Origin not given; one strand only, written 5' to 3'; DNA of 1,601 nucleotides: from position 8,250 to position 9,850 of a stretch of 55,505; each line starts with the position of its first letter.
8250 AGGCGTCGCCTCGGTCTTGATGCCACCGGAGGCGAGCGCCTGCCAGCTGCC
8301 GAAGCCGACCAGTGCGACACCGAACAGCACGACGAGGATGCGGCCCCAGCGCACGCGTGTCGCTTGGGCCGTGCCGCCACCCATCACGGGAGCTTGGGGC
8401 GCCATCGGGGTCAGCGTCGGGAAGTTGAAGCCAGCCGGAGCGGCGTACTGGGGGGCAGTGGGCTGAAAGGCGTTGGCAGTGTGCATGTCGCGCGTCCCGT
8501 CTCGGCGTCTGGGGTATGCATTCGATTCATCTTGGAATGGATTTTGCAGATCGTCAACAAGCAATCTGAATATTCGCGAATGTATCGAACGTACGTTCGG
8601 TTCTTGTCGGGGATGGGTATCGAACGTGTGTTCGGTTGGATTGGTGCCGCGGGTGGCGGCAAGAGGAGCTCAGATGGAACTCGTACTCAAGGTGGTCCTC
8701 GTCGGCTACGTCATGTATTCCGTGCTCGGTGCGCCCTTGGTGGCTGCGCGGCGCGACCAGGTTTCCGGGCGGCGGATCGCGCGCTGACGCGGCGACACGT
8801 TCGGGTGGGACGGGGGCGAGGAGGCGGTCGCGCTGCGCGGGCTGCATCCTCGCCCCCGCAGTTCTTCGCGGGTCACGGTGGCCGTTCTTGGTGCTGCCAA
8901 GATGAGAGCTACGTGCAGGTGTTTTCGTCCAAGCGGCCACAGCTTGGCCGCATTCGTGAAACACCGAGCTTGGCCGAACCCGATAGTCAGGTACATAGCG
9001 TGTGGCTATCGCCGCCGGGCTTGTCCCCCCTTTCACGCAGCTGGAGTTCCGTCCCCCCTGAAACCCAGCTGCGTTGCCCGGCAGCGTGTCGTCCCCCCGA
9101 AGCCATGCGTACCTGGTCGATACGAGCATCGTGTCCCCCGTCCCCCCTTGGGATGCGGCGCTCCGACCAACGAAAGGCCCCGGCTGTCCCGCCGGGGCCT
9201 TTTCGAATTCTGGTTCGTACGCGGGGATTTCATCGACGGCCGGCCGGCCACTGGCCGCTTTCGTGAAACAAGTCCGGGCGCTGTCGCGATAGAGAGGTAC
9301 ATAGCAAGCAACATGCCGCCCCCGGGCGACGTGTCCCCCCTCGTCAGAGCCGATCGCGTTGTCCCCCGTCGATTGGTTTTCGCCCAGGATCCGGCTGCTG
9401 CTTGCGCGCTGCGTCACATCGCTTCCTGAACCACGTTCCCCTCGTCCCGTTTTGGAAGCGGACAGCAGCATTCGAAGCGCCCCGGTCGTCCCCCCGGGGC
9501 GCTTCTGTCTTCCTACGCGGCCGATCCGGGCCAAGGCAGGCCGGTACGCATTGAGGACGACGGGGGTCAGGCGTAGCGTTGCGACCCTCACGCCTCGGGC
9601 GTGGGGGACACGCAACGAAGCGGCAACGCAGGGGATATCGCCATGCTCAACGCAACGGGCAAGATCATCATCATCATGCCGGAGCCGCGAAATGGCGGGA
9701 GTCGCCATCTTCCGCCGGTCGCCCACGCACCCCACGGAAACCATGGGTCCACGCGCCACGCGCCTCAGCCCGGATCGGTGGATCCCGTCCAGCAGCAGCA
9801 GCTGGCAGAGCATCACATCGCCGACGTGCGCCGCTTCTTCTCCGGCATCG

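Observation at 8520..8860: Two tandem LexA (SOS) boxes in front of a 37-codon hydrophobic ORF with its own terminator: candidate SOS-induced small membrane toxin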

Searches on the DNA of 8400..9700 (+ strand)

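Call 7: search_rna_families(source=window, start=8400, end=9700, threshold=evalue, max_evalue=10, show_alignments=3)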
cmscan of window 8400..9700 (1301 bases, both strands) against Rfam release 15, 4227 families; matches with E-value up to 10: 12.
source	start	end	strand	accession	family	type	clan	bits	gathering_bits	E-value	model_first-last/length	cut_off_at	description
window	9372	9504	+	RF01723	Rhizobiales-2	Gene; sRNA;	-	27.2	40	0.83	1-103/103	no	Rhizobiales-2 RNA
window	8810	8859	+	RF03819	mir-Ro6-3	Gene; miRNA;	-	23.9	79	0.44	1-72/72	no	mir-Ro6-3 microRNA precursor family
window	9084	9166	+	RF01066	6C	Cis-reg;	-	21.8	47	3.3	1-75/75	no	6C RNA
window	9122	9202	+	RF01723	Rhizobiales-2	Gene; sRNA;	-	20.6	40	9.8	1-103/103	no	Rhizobiales-2 RNA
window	8812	8857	+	RF04159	MIR1437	Gene; miRNA;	-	19.2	168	2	1-192/192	no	MIR1437 microRNA precursor family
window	9169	9203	+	RF02621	BSnc120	Gene; sRNA;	-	19.1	114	0.35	38-70/88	no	Brucella sRNA 120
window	9447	9510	+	RF02871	ncS54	Gene; sRNA;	-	17.9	43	0.47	1-79/79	no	Burkholderia sRNA 54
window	9158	9218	+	RF04018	mir-5316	Gene; miRNA;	-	16.5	70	2.8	1-89/89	no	mir-5316 microRNA precursor family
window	9112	9205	+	RF02868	ncS037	Gene; sRNA;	-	16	112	7.7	1-152/152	no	Burkholderia sRNA 37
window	9082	9206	+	RF02342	ar7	Gene; sRNA;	-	15.8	60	2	1-145/145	no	Alphaproteobacterial sRNA ar7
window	9141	9210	+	RF02353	BjrC68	Gene; sRNA;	-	13.3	39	2.7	1-82/82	no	Bradyrhizobiaceae sRNA BjrC68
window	9371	9511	+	RF02342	ar7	Gene; sRNA;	-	12.9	60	9.8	1-145/145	no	Alphaproteobacterial sRNA ar7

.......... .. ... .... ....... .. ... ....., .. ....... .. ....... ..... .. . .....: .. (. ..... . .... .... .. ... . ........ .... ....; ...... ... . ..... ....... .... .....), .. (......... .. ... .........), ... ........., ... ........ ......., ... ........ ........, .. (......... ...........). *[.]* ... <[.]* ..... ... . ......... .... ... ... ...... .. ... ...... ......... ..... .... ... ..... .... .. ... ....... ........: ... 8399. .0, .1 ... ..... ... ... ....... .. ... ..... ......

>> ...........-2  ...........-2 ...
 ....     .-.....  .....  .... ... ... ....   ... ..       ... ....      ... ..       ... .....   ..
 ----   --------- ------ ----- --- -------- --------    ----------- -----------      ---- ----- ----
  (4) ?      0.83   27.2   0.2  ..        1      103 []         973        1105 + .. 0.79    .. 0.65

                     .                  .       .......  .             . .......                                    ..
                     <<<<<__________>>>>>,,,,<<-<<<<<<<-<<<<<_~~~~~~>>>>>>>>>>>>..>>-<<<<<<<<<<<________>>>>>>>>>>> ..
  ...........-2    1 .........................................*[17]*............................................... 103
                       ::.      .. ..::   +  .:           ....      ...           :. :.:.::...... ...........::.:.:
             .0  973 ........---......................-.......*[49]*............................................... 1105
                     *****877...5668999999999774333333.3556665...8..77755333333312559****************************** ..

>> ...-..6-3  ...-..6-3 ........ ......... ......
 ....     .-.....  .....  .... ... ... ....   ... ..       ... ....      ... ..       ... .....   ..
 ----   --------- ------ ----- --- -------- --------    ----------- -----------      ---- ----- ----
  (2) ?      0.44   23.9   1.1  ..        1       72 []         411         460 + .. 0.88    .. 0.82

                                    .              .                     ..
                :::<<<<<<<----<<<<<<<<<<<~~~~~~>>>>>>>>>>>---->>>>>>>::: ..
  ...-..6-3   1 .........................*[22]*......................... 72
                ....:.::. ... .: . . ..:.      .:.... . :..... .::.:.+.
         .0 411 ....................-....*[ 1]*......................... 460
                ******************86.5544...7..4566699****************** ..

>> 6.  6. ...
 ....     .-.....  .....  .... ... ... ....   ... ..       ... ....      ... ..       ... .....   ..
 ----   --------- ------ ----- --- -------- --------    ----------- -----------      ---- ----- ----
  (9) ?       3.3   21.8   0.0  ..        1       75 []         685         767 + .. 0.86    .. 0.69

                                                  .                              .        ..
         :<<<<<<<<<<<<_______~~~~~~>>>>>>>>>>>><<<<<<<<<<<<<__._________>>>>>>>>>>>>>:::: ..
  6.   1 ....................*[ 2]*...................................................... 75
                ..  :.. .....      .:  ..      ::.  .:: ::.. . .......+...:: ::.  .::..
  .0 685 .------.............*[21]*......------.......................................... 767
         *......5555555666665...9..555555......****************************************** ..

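Call 55: search_rna_families(sources=[L008, L009, L011, L015, L016, L018, L019, L021], threshold=gathering)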
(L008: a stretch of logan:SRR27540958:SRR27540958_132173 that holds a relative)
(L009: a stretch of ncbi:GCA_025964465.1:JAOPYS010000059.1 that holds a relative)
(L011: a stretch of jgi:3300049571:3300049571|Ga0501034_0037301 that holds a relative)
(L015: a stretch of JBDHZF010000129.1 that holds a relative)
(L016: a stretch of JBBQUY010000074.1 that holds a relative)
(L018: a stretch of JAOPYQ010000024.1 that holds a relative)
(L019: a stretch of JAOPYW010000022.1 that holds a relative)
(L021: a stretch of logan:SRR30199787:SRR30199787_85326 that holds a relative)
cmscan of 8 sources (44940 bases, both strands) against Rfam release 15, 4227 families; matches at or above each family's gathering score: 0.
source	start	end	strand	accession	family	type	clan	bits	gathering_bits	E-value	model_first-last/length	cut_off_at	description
